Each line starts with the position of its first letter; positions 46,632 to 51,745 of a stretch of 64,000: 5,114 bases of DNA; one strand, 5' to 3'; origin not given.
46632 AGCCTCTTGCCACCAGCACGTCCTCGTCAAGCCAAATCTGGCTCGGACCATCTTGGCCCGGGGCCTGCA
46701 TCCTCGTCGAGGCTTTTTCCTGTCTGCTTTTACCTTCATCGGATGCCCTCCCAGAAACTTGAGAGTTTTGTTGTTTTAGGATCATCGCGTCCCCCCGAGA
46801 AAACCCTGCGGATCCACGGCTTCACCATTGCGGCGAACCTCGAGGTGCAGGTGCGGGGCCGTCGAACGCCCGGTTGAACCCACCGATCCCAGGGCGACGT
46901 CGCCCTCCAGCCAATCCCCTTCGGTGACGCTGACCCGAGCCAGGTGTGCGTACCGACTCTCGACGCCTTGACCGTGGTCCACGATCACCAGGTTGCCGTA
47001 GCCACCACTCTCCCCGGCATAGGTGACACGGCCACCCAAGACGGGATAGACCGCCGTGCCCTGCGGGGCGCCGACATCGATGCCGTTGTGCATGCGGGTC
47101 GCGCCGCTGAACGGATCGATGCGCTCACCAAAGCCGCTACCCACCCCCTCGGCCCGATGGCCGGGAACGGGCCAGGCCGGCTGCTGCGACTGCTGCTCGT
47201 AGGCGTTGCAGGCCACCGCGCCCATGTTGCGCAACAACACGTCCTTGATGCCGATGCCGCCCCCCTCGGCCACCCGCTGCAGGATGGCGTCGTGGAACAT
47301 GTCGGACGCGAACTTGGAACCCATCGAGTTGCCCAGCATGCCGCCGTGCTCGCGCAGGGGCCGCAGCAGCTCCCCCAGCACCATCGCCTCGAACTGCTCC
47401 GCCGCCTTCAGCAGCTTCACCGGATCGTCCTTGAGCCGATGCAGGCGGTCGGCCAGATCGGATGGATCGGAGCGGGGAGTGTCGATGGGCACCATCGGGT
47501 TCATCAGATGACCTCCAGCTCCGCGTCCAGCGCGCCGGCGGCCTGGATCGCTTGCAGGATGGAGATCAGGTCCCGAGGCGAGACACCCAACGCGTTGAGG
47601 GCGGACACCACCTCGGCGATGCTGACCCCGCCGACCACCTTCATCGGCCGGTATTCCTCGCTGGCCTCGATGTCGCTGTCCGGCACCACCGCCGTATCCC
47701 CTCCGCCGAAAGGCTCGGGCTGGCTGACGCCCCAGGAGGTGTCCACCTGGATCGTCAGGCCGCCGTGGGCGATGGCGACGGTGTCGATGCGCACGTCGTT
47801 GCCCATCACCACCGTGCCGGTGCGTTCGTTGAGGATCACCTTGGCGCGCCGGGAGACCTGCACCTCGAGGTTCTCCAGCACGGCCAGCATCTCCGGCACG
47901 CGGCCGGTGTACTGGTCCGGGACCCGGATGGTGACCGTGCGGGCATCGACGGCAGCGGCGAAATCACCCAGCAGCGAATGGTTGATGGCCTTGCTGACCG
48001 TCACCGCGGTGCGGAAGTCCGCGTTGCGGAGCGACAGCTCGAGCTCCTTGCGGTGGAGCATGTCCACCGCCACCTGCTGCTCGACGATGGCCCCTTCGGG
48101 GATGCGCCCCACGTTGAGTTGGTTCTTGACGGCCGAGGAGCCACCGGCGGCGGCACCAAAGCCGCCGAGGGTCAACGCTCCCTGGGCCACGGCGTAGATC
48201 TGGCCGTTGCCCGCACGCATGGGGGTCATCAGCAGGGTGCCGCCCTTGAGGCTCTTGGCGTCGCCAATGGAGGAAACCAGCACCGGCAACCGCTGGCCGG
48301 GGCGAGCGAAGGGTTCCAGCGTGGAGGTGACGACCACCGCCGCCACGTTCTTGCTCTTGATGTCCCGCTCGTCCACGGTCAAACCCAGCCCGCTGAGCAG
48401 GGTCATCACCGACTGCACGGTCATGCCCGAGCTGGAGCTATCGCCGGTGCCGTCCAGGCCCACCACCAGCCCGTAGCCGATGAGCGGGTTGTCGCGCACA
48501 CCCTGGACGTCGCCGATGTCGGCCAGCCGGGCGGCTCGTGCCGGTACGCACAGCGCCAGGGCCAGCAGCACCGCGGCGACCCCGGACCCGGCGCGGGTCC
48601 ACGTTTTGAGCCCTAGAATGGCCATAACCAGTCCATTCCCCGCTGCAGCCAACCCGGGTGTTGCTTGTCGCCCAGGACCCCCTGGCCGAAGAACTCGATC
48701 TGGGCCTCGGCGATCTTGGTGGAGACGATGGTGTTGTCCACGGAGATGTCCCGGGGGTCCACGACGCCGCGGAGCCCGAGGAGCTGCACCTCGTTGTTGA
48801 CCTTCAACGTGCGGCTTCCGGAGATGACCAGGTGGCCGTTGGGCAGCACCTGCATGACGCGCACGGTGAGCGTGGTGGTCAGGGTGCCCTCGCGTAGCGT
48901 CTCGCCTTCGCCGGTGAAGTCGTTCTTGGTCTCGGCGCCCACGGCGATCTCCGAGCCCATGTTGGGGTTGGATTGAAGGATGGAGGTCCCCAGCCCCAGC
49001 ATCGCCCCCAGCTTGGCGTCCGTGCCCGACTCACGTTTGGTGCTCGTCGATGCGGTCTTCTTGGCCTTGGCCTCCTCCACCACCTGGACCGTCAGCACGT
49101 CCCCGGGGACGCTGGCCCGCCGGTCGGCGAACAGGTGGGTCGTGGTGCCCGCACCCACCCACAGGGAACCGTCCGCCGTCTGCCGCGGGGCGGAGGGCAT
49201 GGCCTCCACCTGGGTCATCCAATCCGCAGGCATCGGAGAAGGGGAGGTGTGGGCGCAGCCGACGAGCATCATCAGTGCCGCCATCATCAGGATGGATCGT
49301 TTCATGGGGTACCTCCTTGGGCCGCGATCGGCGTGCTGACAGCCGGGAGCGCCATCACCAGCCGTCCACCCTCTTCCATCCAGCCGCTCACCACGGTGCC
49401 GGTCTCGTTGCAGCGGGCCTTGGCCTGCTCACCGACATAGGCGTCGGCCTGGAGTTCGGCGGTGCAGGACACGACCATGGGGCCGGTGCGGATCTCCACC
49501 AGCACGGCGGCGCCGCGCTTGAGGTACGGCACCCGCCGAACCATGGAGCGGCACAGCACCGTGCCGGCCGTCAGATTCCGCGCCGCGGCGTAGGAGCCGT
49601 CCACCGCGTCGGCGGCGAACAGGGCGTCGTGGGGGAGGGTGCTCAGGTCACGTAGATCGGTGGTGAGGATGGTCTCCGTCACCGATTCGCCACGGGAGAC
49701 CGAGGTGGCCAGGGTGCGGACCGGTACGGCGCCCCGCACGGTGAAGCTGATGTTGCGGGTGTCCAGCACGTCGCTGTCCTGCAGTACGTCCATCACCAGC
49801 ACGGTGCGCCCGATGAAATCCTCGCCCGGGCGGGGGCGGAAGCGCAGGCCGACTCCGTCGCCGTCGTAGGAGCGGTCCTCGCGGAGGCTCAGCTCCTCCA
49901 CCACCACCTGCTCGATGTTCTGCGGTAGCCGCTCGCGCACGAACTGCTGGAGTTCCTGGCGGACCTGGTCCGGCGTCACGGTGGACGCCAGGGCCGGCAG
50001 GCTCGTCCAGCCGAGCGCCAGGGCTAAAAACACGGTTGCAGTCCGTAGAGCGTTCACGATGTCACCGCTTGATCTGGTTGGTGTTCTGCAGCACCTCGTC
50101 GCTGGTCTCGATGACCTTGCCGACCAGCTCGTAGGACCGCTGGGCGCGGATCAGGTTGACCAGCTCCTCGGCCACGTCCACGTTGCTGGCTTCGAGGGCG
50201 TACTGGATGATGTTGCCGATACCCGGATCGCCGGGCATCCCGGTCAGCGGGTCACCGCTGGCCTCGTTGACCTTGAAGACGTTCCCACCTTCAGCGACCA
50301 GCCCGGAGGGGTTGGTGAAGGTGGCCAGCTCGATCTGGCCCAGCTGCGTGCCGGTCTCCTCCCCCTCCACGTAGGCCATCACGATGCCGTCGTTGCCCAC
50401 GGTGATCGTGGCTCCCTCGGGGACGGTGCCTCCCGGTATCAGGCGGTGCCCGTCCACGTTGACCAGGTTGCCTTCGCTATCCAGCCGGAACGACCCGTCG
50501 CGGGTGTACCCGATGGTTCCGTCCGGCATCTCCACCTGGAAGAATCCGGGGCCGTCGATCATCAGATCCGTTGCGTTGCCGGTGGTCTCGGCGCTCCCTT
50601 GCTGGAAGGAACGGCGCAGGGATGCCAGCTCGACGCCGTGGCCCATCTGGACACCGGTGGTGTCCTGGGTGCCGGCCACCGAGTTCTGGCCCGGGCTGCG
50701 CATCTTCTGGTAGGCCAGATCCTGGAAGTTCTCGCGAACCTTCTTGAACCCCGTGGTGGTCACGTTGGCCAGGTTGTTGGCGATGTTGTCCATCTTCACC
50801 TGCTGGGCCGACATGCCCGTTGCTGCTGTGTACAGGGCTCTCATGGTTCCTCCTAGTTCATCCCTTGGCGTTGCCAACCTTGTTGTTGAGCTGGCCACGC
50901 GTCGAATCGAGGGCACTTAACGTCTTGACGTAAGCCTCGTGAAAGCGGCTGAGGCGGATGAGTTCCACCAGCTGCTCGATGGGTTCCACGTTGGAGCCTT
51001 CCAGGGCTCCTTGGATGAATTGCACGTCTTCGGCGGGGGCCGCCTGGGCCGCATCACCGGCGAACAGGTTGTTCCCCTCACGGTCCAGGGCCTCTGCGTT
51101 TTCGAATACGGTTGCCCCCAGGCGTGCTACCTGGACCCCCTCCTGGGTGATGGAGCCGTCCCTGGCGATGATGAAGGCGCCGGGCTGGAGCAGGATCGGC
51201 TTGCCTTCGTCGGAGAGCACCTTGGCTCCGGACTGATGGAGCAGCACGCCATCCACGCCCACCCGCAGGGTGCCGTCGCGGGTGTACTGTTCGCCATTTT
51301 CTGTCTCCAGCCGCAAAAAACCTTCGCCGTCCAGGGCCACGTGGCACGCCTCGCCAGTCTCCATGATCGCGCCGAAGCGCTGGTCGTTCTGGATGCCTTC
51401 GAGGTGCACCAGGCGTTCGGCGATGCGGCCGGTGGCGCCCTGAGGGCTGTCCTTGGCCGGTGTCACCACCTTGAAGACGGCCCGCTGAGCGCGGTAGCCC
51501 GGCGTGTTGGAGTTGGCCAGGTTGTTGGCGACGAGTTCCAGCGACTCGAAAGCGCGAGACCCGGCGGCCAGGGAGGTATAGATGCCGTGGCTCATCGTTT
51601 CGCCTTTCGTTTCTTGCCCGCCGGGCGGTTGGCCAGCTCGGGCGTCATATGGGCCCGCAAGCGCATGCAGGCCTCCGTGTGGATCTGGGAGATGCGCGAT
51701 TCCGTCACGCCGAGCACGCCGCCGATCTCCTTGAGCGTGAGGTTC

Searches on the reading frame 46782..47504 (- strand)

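Call 7: search_protein_families(library=pfam, proteins=[window:46782-47504:-], max_evalue=0.001)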
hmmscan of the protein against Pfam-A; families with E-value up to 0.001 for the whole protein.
window:46782-47504:- (240 aa): 2 families
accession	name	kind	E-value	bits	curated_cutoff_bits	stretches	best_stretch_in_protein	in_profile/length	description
PF01551.29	Peptidase_M23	-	1.4e-31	109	28.7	1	137-232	1-96/96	Peptidase family M23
PF10135.14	Rod-binding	-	3.1e-05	24.9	25.1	1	54-92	11-50/51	Rod binding protein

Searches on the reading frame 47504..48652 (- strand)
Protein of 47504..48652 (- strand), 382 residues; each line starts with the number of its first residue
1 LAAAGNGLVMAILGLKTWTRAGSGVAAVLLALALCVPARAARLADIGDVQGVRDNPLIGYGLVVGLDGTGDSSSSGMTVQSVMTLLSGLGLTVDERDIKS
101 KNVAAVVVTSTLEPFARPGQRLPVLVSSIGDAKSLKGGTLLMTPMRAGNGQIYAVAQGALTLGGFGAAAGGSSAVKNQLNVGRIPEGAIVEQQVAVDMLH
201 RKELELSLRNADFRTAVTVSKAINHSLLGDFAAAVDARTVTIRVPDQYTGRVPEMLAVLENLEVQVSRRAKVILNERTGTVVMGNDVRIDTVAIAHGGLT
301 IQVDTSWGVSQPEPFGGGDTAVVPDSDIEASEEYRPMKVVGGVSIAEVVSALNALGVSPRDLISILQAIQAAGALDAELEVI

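Call 7: search_protein_families(library=pfam, proteins=[window:47504-48652:-], max_evalue=0.001)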
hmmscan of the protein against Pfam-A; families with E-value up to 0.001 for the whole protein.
window:47504-48652:- (382 aa): 1 family
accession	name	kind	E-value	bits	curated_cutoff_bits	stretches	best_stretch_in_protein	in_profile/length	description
PF02119.21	FlgI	-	5e-131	437.1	25.3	1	42-381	1-343/343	Flagellar P-ring protein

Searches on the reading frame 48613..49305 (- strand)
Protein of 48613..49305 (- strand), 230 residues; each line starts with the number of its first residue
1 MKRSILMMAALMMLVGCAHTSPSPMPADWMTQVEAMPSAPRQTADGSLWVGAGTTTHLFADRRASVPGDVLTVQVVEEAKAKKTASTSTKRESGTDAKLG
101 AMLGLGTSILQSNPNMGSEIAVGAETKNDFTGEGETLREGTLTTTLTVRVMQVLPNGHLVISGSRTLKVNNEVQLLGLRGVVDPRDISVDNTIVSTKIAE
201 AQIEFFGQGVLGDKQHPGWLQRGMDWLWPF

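Call 7: search_protein_families(library=pfam, proteins=[window:48613-49305:-], max_evalue=0.001)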
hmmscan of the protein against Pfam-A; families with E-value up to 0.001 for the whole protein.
window:48613-49305:- (230 aa): 1 family
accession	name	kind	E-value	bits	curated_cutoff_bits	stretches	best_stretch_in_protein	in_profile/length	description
PF02107.21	FlgH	-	1.3e-56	191.3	27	1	43-229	2-172/172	Flagellar L-ring protein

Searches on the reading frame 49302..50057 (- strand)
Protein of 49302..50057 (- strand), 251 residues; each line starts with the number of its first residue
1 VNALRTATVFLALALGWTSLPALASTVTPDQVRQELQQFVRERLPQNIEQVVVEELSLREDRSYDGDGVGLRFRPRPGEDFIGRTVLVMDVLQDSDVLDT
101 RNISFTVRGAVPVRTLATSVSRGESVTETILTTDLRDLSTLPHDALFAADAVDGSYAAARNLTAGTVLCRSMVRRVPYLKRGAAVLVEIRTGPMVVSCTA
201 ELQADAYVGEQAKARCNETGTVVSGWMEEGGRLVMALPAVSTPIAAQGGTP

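Call 7: search_protein_families(library=pfam, proteins=[window:49302-50057:-], max_evalue=0.001)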
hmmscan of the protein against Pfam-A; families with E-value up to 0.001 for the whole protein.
window:49302-50057:- (251 aa): 1 family
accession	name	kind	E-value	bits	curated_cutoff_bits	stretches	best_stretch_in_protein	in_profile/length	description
PF13144.11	ChapFlgA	-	2.3e-14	53.9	23.8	1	112-230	2-117/122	Chaperone for flagella basal body P-ring formation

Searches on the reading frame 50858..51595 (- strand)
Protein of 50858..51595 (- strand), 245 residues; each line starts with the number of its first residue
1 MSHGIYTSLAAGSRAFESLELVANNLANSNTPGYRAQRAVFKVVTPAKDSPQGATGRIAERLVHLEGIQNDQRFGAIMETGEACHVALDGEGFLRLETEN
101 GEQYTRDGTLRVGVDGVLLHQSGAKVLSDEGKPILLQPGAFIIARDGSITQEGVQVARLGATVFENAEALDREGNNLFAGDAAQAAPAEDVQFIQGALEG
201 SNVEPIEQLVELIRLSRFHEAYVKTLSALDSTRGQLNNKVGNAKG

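Call 7: search_protein_families(library=pfam, proteins=[window:50858-51595:-], max_evalue=0.001)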
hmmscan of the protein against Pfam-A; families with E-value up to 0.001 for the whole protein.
window:50858-51595:- (245 aa): 3 families
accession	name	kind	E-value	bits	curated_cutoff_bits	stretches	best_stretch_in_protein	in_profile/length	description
PF06429.18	Flg_bbr_C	-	6.7e-11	42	23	1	195-238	2-45/46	Flagellar basal body rod FlgEFG protein C-terminal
PF22692.1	LlgE_F_G_D1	-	1.2e-07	32.2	27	1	87-149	1-62/64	Flagellar hook protein FlgE/F/G D1 domain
PF00460.25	Flg_bb_rod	-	8e-06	26.2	20.7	1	7-35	3-31/31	Flagella basal body rod protein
